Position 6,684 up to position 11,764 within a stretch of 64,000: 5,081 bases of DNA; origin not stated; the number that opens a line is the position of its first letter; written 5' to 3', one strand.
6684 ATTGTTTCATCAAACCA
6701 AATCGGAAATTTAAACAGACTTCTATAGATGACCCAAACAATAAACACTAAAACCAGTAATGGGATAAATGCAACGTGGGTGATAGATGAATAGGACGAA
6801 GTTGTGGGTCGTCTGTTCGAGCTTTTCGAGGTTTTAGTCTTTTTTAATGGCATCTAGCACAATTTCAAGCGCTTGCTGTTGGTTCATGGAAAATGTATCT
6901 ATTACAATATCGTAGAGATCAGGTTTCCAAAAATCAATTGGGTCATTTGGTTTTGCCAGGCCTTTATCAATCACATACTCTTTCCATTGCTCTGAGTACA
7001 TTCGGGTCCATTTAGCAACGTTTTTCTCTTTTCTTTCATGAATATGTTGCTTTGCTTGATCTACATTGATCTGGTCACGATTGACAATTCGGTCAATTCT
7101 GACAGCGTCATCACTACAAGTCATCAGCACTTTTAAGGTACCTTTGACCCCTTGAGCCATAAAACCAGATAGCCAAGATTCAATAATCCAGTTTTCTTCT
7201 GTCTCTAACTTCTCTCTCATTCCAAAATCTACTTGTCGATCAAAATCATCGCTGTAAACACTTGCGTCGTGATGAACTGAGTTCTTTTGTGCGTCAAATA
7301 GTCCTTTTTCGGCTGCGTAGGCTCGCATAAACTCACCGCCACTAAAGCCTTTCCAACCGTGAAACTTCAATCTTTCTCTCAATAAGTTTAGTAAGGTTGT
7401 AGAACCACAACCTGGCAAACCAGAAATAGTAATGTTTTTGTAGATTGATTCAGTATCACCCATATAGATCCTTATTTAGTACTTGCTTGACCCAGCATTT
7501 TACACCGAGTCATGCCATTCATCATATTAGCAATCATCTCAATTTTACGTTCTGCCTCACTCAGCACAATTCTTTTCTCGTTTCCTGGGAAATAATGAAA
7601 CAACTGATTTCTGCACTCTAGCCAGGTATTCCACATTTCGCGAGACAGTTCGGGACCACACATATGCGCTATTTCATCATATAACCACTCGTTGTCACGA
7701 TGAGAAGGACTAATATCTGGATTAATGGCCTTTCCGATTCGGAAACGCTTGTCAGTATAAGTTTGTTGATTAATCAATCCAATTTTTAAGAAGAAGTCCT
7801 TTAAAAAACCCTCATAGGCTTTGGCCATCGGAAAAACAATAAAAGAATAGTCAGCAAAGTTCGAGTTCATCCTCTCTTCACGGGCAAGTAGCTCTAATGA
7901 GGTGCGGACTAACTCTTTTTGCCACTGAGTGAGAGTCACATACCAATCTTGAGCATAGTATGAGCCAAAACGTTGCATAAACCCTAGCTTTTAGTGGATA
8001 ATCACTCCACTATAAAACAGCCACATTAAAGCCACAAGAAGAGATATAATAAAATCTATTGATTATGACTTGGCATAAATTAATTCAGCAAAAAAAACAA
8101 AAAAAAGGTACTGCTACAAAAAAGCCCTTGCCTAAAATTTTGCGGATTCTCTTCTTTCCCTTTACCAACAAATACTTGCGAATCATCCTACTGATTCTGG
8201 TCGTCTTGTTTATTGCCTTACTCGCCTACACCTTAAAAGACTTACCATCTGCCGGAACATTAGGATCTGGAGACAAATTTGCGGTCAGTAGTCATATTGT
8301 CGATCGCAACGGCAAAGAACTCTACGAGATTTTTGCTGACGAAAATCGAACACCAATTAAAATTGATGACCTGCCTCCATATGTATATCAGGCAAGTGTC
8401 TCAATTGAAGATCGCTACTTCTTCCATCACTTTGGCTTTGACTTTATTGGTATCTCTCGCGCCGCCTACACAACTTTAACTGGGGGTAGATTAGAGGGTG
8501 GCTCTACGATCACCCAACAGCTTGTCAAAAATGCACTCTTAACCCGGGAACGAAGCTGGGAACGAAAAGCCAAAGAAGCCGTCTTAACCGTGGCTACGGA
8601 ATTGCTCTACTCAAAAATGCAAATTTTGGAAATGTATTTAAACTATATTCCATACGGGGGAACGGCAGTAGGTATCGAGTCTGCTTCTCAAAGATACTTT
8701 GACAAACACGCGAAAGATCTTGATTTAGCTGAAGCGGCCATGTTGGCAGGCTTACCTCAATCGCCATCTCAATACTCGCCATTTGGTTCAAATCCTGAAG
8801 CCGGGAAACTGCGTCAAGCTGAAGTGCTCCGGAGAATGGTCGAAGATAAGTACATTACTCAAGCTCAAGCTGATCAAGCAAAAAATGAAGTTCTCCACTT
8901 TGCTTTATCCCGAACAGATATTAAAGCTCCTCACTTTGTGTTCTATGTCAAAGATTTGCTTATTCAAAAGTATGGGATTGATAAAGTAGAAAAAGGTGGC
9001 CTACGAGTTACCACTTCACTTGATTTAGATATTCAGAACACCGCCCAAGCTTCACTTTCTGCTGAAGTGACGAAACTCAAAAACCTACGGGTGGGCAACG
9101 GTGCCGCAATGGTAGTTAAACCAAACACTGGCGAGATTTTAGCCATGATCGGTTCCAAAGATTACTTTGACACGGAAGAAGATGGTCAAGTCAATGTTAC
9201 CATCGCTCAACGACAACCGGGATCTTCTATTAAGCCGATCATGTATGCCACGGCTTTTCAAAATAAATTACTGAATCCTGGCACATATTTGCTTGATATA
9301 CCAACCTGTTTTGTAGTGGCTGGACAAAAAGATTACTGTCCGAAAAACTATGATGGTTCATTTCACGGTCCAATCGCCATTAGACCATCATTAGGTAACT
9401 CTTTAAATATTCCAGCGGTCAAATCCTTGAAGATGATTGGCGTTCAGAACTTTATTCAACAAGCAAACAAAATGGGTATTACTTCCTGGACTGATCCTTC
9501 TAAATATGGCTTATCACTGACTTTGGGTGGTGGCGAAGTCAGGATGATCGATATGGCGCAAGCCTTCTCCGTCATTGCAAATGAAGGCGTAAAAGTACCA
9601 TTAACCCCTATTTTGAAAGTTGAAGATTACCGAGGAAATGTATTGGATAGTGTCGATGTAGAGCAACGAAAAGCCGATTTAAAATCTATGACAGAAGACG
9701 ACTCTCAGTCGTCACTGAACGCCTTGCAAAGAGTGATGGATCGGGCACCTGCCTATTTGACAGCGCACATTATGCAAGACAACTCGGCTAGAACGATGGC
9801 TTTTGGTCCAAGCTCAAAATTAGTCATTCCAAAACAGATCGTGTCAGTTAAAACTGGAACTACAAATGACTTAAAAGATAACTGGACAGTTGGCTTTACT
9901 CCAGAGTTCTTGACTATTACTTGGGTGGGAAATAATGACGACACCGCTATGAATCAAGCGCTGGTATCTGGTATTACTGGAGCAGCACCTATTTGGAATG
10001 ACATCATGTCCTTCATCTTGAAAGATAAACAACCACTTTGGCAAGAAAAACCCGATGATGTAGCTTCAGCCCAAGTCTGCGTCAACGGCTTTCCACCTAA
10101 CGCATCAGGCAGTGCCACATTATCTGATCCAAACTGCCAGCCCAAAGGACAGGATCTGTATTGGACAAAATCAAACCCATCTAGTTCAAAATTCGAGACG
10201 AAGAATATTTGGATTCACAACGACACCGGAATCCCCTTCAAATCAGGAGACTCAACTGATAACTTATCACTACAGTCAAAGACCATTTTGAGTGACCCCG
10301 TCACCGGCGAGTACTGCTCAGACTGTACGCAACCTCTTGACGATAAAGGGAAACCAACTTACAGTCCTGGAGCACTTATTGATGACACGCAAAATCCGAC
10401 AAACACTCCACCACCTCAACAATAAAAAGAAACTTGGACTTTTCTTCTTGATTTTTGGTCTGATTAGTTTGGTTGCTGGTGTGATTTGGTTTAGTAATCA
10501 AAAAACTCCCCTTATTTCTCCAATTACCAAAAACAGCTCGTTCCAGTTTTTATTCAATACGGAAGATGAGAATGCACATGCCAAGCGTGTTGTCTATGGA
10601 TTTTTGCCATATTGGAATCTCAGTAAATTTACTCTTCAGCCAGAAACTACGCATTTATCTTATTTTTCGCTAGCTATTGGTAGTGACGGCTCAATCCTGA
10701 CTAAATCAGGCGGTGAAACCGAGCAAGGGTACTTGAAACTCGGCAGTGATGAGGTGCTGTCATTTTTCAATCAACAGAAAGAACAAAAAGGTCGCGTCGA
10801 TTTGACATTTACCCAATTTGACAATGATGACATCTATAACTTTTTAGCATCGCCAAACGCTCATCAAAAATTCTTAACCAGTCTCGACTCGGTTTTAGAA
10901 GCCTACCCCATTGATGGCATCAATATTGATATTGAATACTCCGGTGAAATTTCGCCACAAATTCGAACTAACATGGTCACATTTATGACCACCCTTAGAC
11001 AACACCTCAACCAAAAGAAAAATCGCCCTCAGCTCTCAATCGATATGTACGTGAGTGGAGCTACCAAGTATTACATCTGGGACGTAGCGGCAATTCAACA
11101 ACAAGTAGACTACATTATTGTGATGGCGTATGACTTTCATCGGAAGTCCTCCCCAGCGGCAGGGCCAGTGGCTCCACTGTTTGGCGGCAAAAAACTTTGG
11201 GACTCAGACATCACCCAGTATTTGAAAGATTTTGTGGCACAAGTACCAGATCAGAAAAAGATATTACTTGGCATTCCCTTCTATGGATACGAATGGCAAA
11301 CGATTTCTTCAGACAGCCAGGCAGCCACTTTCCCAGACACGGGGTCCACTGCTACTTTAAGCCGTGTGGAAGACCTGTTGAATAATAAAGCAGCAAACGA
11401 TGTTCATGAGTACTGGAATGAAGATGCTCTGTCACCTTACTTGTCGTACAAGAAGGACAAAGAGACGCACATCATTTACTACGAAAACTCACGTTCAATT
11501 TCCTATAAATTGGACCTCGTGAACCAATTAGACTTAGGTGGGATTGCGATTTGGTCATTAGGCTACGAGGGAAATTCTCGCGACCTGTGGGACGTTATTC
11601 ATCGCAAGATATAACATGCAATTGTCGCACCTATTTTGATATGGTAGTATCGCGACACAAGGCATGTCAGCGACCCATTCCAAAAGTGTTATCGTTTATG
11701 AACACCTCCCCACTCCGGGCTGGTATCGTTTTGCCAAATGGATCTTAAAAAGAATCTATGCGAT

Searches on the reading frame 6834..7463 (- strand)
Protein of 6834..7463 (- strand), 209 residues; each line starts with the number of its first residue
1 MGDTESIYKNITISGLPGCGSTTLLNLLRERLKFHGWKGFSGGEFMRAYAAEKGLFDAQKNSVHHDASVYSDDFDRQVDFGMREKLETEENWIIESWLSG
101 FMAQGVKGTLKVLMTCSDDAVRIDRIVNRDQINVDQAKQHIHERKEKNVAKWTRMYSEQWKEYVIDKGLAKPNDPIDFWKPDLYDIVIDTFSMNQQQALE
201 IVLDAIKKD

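Call 12: search_protein_families(library=pfam, proteins=[window:6834-7463:-], max_evalue=0.001)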
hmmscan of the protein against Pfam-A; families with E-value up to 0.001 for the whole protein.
window:6834-7463:- (209 aa): 3 families
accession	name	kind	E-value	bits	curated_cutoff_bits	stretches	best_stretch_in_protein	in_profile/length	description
PF13238.12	AAA_18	-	5.6e-13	49.9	29.4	1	11-137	1-119/128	AAA domain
PF13189.12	Cytidylate_kin2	-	1.2e-09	39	28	1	10-190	1-174/176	Cytidylate kinase-like family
PF13207.12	AAA_17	-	4.3e-09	37.2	27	1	15-127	2-121/136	AAA domain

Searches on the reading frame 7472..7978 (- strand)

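Call 12: search_protein_families(library=pfam, proteins=[window:7472-7978:-], max_evalue=0.001)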
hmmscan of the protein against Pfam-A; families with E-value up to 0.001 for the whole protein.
window:7472-7978:- (168 aa): 1 family
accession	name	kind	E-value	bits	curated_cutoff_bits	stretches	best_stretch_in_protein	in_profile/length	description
PF18869.6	HEPN_RnaseLS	-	0.0002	22.2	29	1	36-71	20-55/124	RnaseLS-like HEPN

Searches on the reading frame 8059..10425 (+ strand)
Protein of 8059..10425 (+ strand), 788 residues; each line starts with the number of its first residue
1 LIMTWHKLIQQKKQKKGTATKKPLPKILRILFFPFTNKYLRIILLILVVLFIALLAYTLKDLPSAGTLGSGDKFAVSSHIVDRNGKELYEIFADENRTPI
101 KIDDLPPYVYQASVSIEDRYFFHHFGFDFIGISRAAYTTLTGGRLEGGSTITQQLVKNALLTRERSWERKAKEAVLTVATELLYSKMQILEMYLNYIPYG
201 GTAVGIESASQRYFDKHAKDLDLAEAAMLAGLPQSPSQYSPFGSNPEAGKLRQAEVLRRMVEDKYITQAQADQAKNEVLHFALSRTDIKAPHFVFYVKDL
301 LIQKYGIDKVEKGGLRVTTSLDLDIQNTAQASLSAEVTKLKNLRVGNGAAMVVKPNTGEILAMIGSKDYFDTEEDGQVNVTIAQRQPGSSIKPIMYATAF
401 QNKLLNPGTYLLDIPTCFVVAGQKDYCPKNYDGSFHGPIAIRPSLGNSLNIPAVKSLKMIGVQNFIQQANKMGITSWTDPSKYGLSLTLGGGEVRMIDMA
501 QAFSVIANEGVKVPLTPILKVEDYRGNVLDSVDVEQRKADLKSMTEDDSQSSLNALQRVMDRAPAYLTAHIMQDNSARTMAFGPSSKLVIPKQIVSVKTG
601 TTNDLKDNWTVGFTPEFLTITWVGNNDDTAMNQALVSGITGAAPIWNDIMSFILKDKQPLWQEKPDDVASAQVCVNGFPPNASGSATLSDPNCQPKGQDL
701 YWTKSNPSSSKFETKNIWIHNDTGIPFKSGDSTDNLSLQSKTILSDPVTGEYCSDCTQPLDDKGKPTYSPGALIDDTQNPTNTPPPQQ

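Call 12: search_protein_families(library=pfam, proteins=[window:8059-10425:+], max_evalue=0.001)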
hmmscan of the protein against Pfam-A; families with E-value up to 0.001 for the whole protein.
window:8059-10425:+ (788 aa): 2 families
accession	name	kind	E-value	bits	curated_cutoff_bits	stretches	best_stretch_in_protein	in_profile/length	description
PF00912.28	Transgly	-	3.6e-60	202.9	27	1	85-260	2-177/178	Transglycosylase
PF00905.27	Transpeptidase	-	3.5e-20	72.8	22.1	1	348-650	1-298/299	Penicillin binding protein transpeptidase domain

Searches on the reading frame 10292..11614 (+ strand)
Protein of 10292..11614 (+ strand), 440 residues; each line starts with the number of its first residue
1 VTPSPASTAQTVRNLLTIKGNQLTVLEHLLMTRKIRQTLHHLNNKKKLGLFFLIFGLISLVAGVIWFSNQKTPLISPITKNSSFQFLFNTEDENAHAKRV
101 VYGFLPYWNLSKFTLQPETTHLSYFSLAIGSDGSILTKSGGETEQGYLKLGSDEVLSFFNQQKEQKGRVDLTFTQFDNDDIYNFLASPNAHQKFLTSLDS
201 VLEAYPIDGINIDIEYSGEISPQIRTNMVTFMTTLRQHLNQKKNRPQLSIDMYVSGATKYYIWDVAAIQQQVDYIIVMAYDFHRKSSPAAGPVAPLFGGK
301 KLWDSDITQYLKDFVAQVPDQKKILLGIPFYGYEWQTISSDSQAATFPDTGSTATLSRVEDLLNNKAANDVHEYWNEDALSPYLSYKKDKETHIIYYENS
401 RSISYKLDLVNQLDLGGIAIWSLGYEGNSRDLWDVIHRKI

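Call 12: search_protein_families(library=pfam, proteins=[window:10292-11614:+], max_evalue=0.001)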
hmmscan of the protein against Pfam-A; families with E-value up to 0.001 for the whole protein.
window:10292-11614:+ (440 aa): 2 families
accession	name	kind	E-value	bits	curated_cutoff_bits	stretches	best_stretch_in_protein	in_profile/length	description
PF00704.34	Glyco_hydro_18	-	3.9e-43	148.8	29.6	1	116-425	20-316/317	Glycosyl hydrolases family 18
PF23916.1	TIM-barrel_EndoS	-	0.00036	20.8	27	1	198-334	93-203/238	Endo-beta-N-acetylglucosaminidase EndoS TIM-barrel domain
